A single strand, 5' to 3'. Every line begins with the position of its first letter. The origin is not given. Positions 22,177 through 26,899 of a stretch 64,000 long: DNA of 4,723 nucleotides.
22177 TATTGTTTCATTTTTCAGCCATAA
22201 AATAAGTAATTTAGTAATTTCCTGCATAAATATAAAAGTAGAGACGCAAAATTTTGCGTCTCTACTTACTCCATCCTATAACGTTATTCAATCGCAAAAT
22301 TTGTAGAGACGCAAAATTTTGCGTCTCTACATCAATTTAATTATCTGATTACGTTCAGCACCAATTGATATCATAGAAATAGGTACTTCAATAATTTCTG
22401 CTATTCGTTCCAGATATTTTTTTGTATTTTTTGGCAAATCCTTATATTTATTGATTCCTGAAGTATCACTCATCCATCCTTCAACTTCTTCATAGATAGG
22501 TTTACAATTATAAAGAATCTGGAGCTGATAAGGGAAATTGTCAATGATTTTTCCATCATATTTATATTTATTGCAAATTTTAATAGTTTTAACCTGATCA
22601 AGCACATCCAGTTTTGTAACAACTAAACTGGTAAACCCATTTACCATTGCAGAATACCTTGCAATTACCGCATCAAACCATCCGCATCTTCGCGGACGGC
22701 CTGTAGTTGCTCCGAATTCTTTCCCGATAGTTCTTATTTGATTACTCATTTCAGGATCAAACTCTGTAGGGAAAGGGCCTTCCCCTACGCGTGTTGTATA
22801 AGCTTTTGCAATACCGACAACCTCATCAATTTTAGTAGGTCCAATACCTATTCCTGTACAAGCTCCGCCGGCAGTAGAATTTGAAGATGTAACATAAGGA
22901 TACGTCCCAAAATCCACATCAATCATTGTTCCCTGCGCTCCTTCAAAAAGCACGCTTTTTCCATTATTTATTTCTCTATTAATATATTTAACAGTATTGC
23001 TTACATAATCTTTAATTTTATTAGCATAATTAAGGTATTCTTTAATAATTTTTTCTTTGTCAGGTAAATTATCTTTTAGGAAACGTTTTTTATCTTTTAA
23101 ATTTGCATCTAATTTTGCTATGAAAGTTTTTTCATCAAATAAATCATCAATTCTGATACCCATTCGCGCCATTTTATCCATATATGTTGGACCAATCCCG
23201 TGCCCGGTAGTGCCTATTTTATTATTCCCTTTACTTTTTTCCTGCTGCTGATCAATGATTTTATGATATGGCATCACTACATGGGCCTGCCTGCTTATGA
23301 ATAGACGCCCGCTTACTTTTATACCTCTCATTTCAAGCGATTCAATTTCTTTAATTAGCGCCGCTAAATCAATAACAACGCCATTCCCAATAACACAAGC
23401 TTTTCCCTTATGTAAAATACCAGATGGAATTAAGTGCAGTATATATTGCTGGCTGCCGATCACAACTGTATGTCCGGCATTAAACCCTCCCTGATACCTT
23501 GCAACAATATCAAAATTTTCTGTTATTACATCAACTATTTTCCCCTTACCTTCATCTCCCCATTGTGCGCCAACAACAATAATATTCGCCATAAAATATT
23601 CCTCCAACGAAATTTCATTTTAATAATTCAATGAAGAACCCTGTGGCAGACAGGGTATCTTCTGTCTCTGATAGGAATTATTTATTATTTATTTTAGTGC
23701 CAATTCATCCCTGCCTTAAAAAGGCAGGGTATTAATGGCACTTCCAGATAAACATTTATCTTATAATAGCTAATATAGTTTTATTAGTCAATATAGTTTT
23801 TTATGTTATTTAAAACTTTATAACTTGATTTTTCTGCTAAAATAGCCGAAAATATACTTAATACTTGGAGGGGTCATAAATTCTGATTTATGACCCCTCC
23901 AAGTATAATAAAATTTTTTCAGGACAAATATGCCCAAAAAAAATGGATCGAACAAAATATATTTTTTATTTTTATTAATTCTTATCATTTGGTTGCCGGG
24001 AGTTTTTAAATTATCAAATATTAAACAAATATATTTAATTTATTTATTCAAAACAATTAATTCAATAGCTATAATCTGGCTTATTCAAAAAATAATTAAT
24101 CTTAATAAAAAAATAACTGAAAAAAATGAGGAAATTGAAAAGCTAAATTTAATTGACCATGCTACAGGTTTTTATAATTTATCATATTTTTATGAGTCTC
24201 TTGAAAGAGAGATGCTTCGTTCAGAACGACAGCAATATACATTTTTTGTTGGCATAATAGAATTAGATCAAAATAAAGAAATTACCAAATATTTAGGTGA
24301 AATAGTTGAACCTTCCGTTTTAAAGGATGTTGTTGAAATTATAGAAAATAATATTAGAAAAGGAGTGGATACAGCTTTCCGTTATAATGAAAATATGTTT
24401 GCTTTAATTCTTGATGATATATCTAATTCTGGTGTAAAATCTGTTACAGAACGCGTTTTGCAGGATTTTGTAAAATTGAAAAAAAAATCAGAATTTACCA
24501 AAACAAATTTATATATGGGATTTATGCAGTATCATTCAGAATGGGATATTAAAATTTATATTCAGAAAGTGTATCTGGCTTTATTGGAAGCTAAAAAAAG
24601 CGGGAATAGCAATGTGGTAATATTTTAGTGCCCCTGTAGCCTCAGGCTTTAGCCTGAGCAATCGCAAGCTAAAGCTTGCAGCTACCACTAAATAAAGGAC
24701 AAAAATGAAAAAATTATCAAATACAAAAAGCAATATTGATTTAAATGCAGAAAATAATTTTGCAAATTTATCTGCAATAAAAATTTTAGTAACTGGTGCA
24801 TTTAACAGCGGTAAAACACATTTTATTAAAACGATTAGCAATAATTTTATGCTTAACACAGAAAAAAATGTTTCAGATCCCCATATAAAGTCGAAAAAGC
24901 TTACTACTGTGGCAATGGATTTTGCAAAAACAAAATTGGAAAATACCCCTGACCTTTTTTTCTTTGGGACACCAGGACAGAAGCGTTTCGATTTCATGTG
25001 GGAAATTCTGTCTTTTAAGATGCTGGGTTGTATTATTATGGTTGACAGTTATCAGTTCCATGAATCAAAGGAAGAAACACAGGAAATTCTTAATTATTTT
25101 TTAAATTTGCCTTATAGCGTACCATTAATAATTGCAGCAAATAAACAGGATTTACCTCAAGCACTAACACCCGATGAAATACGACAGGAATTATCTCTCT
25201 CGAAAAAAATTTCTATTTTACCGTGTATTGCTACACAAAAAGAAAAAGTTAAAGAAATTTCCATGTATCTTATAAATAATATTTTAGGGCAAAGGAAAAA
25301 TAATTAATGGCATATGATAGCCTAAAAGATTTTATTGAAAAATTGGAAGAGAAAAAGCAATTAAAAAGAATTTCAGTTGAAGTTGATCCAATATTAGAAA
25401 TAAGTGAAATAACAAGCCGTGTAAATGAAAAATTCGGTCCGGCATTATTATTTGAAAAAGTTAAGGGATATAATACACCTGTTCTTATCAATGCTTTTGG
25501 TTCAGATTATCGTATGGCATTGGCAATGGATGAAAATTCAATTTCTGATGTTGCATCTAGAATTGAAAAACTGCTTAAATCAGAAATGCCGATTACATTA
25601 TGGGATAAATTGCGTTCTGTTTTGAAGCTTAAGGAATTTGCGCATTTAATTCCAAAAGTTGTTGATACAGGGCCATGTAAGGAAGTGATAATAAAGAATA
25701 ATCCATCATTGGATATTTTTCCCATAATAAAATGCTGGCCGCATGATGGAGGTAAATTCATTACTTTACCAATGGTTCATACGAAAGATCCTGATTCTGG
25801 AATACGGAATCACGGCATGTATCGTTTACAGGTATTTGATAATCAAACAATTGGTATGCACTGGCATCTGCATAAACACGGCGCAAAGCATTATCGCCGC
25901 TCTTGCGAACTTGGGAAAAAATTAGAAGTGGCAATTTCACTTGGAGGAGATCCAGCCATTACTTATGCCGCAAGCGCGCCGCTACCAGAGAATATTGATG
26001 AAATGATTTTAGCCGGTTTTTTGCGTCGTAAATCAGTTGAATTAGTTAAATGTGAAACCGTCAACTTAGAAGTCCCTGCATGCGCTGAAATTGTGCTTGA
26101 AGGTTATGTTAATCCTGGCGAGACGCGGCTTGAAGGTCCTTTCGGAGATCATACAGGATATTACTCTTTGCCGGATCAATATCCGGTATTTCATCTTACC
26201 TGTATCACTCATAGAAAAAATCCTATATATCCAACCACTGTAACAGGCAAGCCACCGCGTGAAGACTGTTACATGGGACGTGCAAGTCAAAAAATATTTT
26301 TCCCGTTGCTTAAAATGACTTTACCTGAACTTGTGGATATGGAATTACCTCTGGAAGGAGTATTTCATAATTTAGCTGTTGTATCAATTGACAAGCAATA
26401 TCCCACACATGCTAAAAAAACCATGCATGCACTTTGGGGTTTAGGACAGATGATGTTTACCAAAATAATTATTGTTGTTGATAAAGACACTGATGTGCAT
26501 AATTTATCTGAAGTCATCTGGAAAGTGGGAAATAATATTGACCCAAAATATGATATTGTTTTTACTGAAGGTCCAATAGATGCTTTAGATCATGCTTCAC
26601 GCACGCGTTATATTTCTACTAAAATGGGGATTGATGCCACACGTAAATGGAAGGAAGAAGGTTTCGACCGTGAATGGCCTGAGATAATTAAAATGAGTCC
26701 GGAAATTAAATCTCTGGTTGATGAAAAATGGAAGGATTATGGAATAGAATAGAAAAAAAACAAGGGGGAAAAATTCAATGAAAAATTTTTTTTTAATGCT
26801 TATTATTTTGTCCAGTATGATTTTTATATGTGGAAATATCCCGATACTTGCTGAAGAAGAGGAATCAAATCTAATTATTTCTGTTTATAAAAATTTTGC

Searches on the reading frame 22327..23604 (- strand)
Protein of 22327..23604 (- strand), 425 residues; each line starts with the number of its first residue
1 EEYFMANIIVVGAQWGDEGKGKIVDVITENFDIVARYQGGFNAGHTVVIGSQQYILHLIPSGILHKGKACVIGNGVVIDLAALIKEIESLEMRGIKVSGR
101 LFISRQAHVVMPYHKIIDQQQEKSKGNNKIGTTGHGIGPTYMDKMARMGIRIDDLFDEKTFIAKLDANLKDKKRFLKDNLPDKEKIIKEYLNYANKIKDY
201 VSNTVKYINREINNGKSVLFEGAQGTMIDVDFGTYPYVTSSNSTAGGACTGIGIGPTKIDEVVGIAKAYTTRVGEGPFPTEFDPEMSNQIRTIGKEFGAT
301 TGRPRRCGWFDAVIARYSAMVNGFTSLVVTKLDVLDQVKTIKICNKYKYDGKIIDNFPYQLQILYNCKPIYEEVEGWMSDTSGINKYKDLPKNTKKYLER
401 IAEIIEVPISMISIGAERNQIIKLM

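Call 11: search_protein_families(library=pfam, proteins=[window:22327-23604:-], max_evalue=0.001)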
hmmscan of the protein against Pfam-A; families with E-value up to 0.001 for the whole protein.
window:22327-23604:- (425 aa): 1 family
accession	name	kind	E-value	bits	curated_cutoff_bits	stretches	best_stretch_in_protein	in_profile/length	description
PF00709.27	Adenylsucc_synt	-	2e-189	630.1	27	1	9-422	1-416/416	Adenylosuccinate synthetase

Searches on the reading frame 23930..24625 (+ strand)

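Call 11: search_protein_families(library=pfam, proteins=[window:23930-24625:+], max_evalue=0.001)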
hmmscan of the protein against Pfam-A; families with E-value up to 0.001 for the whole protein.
window:23930-24625:+ (232 aa): 1 family
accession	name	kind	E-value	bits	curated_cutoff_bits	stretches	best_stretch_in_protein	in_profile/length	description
PF00990.26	GGDEF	-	3.4e-19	69.6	23.8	1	75-227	3-160/161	Diguanylate cyclase, GGDEF domain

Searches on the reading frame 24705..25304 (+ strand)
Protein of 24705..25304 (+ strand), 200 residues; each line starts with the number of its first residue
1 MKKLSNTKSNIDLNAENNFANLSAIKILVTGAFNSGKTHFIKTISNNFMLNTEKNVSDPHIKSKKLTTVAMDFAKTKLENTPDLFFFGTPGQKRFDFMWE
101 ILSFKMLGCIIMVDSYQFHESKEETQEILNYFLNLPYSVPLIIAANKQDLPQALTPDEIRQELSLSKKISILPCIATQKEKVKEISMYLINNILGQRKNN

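Call 11: search_protein_families(library=pfam, proteins=[window:24705-25304:+], max_evalue=0.001)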
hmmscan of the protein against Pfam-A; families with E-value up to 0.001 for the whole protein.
window:24705-25304:+ (200 aa): 8 families
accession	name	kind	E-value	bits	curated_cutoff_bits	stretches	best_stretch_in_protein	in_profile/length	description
PF03029.23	ATP_bind_1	-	3.6e-13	50.3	27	1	48-155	20-172/240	Conserved hypothetical ATP binding protein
PF00025.27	Arf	-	3.6e-13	49.8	22.3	1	23-193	13-174/174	ADP-ribosylation factor family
PF09439.16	SRPRB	-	9.4e-08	32.1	25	1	26-163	5-134/178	Signal recognition particle receptor beta subunit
PF00071.28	Ras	-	8.7e-07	29.1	21.6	1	26-193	1-160/162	Ras family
PF08477.19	Roc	-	2.4e-06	28.2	27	1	26-149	1-119/119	Ras of Complex, Roc, domain of DAPkinase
PF00009.33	GTP_EFTU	-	1e-05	25.7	26.5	1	25-191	4-184/188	Elongation factor Tu GTP binding domain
PF13479.12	AAA_24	-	5e-05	23.7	27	1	24-62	2-38/195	AAA domain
PF01926.29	MMR_HSR1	-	0.00013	22.5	21.9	1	26-147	1-113/113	50S ribosome-binding GTPase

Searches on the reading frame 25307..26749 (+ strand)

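Call 11: search_protein_families(library=pfam, proteins=[window:25307-26749:+], max_evalue=0.001)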
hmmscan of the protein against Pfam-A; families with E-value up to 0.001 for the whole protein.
window:25307-26749:+ (481 aa): 3 families
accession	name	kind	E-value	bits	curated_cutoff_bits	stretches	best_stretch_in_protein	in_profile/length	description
PF01977.22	UbiD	-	3.5e-86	288.1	23.3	1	119-316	3-206/206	3-octaprenyl-4-hydroxybenzoate carboxy-lyase Rift-related domain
PF20696.2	UbiD_C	-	1.4e-43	148.4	24.2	1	321-444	1-127/127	3-octaprenyl-4-hydroxybenzoate carboxy-lyase C-terminal domain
PF20695.2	UbiD_N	-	2e-23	82.7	24.3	1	10-82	1-71/78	3-octaprenyl-4-hydroxybenzoate carboxy-lyase N-terminal domain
